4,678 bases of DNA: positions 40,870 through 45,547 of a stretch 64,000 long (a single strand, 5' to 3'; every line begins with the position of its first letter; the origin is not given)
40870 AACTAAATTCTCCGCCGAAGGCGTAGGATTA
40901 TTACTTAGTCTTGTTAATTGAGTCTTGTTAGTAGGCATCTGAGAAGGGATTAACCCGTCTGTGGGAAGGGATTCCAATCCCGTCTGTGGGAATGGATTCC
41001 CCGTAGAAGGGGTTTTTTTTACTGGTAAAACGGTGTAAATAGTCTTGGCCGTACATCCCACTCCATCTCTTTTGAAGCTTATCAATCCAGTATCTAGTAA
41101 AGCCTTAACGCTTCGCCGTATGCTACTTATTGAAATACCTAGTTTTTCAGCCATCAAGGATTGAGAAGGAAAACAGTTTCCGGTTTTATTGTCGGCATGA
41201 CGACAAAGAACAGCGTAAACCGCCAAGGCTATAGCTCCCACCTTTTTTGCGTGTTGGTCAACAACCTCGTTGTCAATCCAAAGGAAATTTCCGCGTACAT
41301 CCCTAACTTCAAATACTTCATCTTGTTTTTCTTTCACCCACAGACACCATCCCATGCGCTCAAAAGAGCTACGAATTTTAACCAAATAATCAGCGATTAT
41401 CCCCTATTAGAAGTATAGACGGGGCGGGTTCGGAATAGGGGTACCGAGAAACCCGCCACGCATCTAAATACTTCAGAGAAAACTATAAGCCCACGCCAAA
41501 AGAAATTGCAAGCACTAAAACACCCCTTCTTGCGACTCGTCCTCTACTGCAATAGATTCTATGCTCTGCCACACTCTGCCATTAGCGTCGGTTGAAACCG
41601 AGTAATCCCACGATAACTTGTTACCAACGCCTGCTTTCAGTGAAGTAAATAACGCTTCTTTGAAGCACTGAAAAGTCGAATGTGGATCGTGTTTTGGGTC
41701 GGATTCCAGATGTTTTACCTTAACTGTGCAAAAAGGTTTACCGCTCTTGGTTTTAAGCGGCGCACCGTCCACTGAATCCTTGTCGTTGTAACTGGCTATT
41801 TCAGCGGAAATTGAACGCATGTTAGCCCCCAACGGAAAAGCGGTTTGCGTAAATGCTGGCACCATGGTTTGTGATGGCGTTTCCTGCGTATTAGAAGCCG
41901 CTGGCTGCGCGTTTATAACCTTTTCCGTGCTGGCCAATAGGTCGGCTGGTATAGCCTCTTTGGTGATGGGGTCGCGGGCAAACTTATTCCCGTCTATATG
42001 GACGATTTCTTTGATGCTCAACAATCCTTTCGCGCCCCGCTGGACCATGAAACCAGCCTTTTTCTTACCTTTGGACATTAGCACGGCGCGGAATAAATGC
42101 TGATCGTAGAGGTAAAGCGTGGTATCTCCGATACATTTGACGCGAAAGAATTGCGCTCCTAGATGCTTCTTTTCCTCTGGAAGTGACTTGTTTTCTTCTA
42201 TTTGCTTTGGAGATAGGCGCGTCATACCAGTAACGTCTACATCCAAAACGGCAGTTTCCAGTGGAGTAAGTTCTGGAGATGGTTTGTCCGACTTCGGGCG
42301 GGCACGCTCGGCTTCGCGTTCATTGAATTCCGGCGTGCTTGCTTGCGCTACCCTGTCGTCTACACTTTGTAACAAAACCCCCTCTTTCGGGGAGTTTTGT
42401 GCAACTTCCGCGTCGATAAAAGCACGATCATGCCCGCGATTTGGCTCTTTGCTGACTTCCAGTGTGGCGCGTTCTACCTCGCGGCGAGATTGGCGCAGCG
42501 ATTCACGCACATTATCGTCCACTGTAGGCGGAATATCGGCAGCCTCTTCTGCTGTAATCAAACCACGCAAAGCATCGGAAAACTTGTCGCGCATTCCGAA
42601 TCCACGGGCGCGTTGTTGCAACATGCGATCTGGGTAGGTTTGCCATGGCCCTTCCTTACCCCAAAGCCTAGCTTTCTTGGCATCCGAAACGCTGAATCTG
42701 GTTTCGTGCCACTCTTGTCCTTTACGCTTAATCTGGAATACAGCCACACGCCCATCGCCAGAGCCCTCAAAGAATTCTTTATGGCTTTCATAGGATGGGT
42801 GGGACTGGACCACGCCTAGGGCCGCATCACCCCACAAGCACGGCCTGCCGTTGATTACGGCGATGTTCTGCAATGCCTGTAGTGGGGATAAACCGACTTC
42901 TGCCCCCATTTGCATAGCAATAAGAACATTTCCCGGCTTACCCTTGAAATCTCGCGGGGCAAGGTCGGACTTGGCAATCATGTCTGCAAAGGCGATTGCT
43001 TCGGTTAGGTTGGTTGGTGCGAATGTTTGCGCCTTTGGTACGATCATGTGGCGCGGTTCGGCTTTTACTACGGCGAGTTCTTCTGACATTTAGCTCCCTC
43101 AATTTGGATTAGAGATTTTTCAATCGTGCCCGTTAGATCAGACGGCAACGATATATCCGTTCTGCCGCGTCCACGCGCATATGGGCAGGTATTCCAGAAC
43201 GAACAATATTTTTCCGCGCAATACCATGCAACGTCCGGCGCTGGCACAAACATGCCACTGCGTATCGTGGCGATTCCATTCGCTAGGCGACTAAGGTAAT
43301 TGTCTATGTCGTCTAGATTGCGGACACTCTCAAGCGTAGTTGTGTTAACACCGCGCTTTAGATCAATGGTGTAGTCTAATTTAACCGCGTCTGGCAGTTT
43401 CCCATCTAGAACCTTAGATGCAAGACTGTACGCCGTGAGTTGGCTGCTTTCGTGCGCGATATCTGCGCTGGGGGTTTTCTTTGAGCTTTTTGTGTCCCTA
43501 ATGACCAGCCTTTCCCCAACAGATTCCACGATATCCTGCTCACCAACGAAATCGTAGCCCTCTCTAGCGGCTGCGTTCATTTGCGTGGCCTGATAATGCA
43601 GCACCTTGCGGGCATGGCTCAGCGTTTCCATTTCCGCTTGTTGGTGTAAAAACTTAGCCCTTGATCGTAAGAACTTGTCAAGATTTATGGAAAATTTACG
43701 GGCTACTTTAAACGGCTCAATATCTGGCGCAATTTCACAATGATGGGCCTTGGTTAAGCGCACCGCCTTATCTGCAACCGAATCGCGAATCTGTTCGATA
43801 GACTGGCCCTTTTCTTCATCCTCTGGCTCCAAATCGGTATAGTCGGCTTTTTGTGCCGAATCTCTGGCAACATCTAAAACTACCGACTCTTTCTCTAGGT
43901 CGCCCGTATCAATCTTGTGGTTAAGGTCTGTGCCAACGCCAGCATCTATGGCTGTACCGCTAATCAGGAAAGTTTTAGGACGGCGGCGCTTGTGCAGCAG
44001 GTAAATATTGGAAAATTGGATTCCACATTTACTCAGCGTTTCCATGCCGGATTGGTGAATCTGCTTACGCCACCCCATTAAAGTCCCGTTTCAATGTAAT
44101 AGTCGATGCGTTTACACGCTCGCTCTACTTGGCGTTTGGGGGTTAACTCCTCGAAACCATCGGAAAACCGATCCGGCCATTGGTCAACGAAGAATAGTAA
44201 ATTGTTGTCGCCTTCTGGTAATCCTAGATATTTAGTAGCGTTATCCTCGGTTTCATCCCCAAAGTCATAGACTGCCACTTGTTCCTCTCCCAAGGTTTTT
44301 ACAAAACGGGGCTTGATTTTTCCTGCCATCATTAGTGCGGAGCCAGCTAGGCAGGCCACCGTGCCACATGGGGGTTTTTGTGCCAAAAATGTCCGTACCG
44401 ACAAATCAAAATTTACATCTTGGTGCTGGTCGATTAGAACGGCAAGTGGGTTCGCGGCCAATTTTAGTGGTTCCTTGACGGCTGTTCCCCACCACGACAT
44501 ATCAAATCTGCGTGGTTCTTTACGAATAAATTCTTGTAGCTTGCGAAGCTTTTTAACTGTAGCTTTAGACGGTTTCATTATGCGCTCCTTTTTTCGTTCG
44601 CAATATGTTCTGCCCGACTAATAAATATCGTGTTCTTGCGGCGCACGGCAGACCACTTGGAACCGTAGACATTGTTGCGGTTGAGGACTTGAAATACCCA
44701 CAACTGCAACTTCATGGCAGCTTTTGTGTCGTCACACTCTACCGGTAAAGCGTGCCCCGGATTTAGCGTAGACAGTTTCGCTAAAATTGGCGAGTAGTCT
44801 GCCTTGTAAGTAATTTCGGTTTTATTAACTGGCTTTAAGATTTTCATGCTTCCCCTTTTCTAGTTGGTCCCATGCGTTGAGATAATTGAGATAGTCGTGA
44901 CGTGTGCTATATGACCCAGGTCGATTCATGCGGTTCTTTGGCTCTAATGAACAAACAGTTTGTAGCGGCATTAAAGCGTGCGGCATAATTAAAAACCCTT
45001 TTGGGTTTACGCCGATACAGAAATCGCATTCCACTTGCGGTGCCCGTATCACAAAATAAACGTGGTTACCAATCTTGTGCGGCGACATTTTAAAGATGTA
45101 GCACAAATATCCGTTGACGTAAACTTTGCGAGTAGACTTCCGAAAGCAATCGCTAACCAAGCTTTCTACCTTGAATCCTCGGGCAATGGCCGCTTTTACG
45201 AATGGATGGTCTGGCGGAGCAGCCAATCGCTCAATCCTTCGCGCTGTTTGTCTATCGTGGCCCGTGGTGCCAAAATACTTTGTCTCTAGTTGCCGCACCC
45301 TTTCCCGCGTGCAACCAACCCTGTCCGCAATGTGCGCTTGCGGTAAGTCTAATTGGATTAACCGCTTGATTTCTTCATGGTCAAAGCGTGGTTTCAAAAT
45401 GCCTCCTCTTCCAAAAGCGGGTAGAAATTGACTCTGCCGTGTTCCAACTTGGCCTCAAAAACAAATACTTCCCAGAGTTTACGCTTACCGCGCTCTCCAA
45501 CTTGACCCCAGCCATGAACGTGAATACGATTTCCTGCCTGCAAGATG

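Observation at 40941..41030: Iteron-like direct repeats inside the replication-initiator gene (candidate origin)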

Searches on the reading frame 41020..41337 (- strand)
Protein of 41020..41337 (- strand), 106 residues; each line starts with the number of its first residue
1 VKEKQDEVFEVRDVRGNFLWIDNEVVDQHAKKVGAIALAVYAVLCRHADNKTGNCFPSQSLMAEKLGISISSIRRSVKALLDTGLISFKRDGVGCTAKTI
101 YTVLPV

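Call 81: search_dna_similar(query=window:41020-41337:-, collection=phages, mode=protein, max_evalue=0.001, max_rows=30, rows=spread)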
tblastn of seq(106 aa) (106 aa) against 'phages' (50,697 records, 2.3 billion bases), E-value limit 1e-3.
Records with a match: 194; places in all: 194; records where one place covers at least 80% of the query: 186.
Best place of each record, by identity: <60% 194.
By first word of the organism name: Salinibacter 185; Bacillus 7; Parageobacillus 1; Sporosarcina 1.
By host as written in the record: Salinibacter ruber M8 185; Bacillus cereus 2; Bacillus thuringiensis 2; Parageobacillus thermoglucosidasius 23.6 1; Bacillus cereus NC7401/2455 1; Bacillus cereus IS075 1; Bacillus cereus 367-H 1; Sporosarcina aquimarina 1.
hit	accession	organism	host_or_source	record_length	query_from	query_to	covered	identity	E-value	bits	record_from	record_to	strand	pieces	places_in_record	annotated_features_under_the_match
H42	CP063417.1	Parageobacillus phage JGon-2020a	Parageobacillus thermoglucosidasius 23.6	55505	11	104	89%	34.4%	6e-10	60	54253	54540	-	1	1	record has no annotation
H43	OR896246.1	Salinibacter phage 2_3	Salinibacter ruber M8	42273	3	89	82%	34.8%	6e-10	60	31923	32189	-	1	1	2_3_44: hypothetical protein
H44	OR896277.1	Salinibacter phage 4_14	Salinibacter ruber M8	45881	3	89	82%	34.8%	6e-10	60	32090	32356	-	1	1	4_14_42: hypothetical protein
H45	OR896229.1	Salinibacter phage 15_4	Salinibacter ruber M8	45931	3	89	82%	34.8%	6e-10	60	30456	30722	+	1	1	15_4_40: hypothetical protein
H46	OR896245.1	Salinibacter phage 2_2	Salinibacter ruber M8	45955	3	89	82%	34.8%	6e-10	60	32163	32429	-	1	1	2_2_43: hypothetical protein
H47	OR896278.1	Salinibacter phage 4_15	Salinibacter ruber M8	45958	3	89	82%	34.8%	6e-10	60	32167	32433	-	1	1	4_15_43: hypothetical protein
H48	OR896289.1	Salinibacter phage 4_4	Salinibacter ruber M8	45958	3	89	82%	34.8%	6e-10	60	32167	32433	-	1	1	4_4_43: hypothetical protein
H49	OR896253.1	Salinibacter phage 3_10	Salinibacter ruber M8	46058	3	89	82%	34.8%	6e-10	60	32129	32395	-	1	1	3_10_42: hypothetical protein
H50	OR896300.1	Salinibacter phage 5_1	Salinibacter ruber M8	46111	3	89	82%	34.8%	6e-10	60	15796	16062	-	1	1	5_1_25: hypothetical protein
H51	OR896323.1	Salinibacter phage 7_2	Salinibacter ruber M8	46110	3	89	82%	34.8%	6e-10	60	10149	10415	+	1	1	7_2_19: hypothetical protein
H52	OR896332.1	Salinibacter phage 8_11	Salinibacter ruber M8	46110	3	89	82%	34.8%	6e-10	60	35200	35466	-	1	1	8_11_44: hypothetical protein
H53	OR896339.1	Salinibacter phage 8_3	Salinibacter ruber M8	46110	3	89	82%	34.8%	6e-10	60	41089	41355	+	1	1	8_3_56: hypothetical protein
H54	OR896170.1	Salinibacter phage 1_10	Salinibacter ruber M8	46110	3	89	82%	34.8%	6e-10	60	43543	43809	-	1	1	1_10_57: hypothetical protein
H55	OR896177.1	Salinibacter phage 1_14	Salinibacter ruber M8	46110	3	89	82%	34.8%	6e-10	60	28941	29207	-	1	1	1_14_37: hypothetical protein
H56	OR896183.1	Salinibacter phage 1_17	Salinibacter ruber M8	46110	3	89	82%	34.8%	6e-10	60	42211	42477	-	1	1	1_17_54: hypothetical protein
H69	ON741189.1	Bacillus phage vB_BceS_LY4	Bacillus cereus 367-H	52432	13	106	89%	30.2%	6e-6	49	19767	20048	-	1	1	DNA replication protein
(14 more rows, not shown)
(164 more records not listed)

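Call 82: get_annotated_region(hit=H42, flank=800)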
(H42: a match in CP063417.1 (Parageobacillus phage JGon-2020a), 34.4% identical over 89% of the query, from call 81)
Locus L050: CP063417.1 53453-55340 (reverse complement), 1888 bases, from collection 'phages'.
description: Parageobacillus phage JGon-2020a chromosome, complete genome.
organism: Parageobacillus phage JGon-2020a (NCBI taxid 2781896)
taxonomy: Viruses
host: Parageobacillus thermoglucosidasius 23.6; source: soil; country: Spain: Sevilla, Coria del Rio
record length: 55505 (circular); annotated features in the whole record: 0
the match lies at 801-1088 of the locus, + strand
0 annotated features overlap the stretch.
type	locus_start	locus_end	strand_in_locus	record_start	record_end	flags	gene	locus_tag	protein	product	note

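Call 83: get_annotated_region(hit=H43, flank=800)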
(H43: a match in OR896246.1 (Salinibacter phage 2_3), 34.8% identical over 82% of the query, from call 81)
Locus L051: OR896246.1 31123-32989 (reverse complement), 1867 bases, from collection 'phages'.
description: Salinibacter phage 2_3, partial genome.
organism: Salinibacter phage 2_3 (NCBI taxid 3113462)
taxonomy: Viruses
host: Salinibacter ruber M8; source: hypersaline water samples from Es Trenc saltern; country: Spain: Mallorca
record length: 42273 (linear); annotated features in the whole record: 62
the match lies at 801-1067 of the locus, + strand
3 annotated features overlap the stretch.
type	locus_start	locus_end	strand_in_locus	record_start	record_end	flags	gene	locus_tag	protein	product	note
CDS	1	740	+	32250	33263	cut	2_3_45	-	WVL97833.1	hypothetical protein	-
CDS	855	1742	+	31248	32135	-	2_3_44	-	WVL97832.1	hypothetical protein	-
CDS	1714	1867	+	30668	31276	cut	2_3_43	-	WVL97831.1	hypothetical protein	-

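Call 84: get_annotated_region(hit=H69, flank=800)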
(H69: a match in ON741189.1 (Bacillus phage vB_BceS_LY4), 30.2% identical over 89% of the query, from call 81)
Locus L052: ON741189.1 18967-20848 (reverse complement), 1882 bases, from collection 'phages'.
description: Bacillus phage vB_BceS_LY4, complete genome.
organism: Bacillus phage vB_BceS_LY4 (NCBI taxid 2961707)
taxonomy: Viruses; Duplodnaviria; Heunggongvirae; Uroviricota; Caudoviricetes; Cecivirus
host: Bacillus cereus 367-H; source: -; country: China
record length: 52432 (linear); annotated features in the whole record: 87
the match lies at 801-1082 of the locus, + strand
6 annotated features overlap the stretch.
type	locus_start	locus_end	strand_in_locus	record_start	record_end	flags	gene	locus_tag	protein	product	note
CDS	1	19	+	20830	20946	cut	-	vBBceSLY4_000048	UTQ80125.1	hypothetical protein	-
CDS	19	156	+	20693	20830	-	-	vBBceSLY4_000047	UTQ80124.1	hypothetical protein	-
CDS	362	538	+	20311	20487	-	-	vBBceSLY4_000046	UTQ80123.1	hypothetical protein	-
CDS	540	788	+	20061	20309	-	-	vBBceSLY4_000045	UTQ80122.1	hypothetical protein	-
CDS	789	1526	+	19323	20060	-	-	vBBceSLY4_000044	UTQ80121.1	DNA replication protein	prophage LambdaBa02, DNA replication protein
CDS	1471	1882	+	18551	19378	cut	-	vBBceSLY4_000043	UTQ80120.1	ATP-binding protein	-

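Call 109: search_protein_representatives(protein=window:41020-41337:-)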
Query: 106 residues. Proteins with E-value up to 0.001 (for the whole library): 3503; up to 1e-10: 276; up to 1e-30: 1. The best 150 are listed.
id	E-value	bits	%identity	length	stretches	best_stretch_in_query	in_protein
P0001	1.9e-62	224.0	100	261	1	1-106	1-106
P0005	4.0e-26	107.5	54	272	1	12-105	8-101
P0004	4.6e-21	91.3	50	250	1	8-105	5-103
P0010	2.0e-19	86.0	46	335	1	8-105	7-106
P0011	4.4e-18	81.7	55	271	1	8-90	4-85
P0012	1.1e-17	80.4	51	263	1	10-93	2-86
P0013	2.5e-17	79.3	42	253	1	10-90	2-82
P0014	2.5e-17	79.3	48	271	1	6-92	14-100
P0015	2.9e-17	79.1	45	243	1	10-104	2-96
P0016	3.4e-17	78.9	43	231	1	9-105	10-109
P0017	3.6e-17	78.8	47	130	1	10-103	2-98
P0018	4.0e-17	78.6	47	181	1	11-103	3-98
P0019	6.9e-17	77.9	46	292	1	10-106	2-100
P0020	5.9e-16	74.9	50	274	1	6-90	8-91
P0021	5.9e-16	74.9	49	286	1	17-102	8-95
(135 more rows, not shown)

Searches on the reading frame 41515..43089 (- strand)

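Call 6: search_protein_families(library=pfam, proteins=[window:41515-43089:-], max_evalue=0.01)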
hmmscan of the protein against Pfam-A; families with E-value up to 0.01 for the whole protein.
window:41515-43089:- (524 aa): 1 family
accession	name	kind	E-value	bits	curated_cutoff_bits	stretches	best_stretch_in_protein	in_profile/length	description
PF03837.19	RecT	-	0.0064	16.5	24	0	98-185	98-189/198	RecT family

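Call 7: search_protein_families(library=phrogs, proteins=[window:41515-43089:-], max_evalue=0.01)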
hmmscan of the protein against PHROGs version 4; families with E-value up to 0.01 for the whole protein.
window:41515-43089:- (524 aa): 4 families
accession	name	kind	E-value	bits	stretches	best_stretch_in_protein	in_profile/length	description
phrog_561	-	DNA, RNA and nucleotide metabolism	2.1e-46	160.5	1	1-217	274-503/633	RecT-like ssDNA annealing protein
phrog_4171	-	DNA, RNA and nucleotide metabolism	1.1e-16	62.5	1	27-276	39-286/392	RecT-like ssDNA annealing protein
phrog_10056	-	DNA, RNA and nucleotide metabolism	0.00023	21.7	1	117-207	123-210/302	RecT-like ssDNA annealing protein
phrog_252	-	DNA, RNA and nucleotide metabolism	0.00024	21.7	1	141-225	140-209/263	Bet-like ssDNA annealing protein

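Call 105: search_protein_families(library=ncbifam, proteins=[window:41515-43089:-], max_evalue=0.01)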
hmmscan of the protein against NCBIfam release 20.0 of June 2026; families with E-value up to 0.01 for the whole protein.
window:41515-43089:- (524 aa): 0 families

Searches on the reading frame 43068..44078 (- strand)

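Call 6: search_protein_families(library=pfam, proteins=[window:43068-44078:-], max_evalue=0.01)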
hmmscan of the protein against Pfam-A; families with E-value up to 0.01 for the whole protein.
window:43068-44078:- (336 aa): 1 family
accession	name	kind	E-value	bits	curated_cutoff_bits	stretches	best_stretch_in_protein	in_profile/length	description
PF12705.13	PDDEXK_1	-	3.3e-13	50.6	22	1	11-299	6-247/247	PD-(D/E)XK nuclease superfamily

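Call 7: search_protein_families(library=phrogs, proteins=[window:43068-44078:-], max_evalue=0.01)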
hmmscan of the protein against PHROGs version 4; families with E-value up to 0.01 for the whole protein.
window:43068-44078:- (336 aa): 3 families
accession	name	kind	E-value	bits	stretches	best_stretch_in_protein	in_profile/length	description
phrog_69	-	DNA, RNA and nucleotide metabolism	1e-05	25.8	1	176-302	205-327/501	exonuclease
phrog_1218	-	DNA, RNA and nucleotide metabolism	0.0012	19.2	1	167-226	130-193/364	exonuclease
phrog_298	-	DNA, RNA and nucleotide metabolism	0.0072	16.7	1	176-232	165-217/293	exonuclease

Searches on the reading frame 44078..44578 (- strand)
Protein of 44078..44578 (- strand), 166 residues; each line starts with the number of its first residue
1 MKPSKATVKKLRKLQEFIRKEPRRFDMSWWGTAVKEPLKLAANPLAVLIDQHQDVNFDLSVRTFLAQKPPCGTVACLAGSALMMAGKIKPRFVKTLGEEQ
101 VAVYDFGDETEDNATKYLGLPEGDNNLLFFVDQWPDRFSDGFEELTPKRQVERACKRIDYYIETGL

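Call 6: search_protein_families(library=pfam, proteins=[window:44078-44578:-], max_evalue=0.01)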
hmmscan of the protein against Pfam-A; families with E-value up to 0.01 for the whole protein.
window:44078-44578:- (166 aa): 0 families

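Call 7: search_protein_families(library=phrogs, proteins=[window:44078-44578:-], max_evalue=0.01)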
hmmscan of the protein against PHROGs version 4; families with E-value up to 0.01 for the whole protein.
window:44078-44578:- (166 aa): 3 families
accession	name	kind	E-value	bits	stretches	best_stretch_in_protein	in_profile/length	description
phrog_889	-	unknown function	3.3e-11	44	1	9-132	18-128/162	-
phrog_30739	-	unknown function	0.00069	20.7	0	70-93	34-57/163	-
phrog_13468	-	unknown function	0.0031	18.2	1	68-165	40-135/195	-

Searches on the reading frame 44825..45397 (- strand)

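Call 6: search_protein_families(library=pfam, proteins=[window:44825-45397:-], max_evalue=0.01)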
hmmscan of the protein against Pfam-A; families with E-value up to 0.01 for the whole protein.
window:44825-45397:- (190 aa): 1 family
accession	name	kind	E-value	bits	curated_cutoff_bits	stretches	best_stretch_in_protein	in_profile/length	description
PF04545.22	Sigma70_r4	-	0.00011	22.1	24.1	1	17-40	20-43/50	Sigma-70, region 4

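Call 7: search_protein_families(library=phrogs, proteins=[window:44825-45397:-], max_evalue=0.01)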
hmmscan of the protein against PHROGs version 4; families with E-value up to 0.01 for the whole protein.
window:44825-45397:- (190 aa): 1 family
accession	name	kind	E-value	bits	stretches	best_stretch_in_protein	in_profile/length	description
phrog_7545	-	DNA, RNA and nucleotide metabolism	0.0099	17.1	0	6-113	6-84/160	HNH endonuclease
